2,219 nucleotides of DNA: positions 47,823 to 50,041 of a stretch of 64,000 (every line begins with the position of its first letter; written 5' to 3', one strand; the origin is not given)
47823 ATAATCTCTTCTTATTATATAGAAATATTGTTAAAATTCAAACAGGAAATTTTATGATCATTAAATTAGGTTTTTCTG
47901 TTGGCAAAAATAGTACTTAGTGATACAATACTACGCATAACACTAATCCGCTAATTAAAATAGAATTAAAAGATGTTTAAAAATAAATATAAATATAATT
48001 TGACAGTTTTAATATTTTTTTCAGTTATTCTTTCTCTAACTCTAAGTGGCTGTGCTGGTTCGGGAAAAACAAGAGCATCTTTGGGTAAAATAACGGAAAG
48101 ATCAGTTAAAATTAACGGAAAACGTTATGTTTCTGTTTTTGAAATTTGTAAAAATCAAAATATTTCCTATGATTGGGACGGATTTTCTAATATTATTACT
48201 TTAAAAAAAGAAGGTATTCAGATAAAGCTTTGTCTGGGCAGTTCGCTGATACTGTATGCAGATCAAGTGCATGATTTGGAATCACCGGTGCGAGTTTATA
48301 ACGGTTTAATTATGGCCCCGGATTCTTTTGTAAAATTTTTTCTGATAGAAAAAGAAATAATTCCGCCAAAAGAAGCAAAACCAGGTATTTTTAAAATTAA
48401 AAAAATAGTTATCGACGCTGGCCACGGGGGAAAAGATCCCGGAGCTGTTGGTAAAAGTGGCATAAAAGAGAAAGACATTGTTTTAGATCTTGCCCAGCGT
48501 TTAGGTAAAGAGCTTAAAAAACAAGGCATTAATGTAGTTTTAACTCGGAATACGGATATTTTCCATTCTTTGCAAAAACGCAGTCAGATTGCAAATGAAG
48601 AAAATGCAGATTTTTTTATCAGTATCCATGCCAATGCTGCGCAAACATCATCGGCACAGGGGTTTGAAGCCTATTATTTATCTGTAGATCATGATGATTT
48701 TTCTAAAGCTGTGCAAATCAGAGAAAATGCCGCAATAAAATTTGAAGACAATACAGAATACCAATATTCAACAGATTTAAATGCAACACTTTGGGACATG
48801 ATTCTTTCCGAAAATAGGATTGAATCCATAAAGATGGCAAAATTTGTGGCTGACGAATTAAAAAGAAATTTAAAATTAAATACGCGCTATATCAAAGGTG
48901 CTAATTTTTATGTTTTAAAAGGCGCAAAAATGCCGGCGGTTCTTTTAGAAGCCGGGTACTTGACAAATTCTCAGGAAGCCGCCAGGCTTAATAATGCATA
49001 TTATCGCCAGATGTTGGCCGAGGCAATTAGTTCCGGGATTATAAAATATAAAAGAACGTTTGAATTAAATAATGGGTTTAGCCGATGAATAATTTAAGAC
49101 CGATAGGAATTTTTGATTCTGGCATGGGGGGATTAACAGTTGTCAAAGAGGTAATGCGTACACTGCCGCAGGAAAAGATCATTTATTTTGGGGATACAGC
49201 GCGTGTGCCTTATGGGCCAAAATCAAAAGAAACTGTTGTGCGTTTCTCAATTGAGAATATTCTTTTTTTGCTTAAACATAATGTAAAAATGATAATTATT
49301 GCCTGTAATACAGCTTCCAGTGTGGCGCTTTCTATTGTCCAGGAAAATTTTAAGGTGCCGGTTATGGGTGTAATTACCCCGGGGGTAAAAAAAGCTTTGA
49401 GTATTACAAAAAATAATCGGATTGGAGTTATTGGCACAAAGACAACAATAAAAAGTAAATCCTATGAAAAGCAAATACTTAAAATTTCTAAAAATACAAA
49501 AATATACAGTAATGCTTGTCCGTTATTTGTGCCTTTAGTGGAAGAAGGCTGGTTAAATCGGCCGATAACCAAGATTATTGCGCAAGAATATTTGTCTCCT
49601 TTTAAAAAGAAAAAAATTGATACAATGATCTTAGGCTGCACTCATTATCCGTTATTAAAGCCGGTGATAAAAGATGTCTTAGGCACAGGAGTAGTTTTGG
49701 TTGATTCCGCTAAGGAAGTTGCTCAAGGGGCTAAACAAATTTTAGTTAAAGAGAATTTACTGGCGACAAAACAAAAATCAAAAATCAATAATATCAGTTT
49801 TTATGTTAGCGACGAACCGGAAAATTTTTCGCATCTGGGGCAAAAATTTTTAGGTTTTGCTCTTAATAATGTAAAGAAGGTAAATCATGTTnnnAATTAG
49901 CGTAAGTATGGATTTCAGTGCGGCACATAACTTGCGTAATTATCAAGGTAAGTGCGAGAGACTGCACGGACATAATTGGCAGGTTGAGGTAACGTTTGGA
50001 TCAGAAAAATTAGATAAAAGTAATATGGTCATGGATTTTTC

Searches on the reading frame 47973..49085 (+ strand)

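Call 62: search_protein_families(library=pfam, proteins=[window:47973-49085:+], max_evalue=0.00001)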
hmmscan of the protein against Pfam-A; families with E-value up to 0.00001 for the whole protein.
window:47973-49085:+ (371 aa): 2 families
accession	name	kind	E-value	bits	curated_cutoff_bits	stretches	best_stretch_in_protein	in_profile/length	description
PF01520.23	Amidase_3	-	2.5e-58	197.4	27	1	145-357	1-173/174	N-acetylmuramoyl-L-alanine amidase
PF07833.16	Cu_amine_oxidN1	-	1.1e-07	32.2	24.2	1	45-121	14-90/108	Copper amine oxidase N-terminal domain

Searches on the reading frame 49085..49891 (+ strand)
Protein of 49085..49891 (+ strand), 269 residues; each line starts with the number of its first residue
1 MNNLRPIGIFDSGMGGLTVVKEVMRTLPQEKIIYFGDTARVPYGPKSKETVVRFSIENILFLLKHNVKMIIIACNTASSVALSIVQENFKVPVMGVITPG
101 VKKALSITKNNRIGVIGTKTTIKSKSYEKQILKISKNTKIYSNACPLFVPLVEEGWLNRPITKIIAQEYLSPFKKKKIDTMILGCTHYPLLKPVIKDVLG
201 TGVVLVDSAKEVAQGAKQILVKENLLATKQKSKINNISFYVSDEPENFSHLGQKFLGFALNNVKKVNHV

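Call 62: search_protein_families(library=pfam, proteins=[window:49085-49891:+], max_evalue=0.00001)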
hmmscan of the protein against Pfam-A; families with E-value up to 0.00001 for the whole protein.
window:49085-49891:+ (269 aa): 1 family
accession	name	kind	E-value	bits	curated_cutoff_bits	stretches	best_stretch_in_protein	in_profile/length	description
PF01177.27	Asp_Glu_race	-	1.2e-19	71.3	31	1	21-214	18-209/211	Asp/Glu/Hydantoin racemase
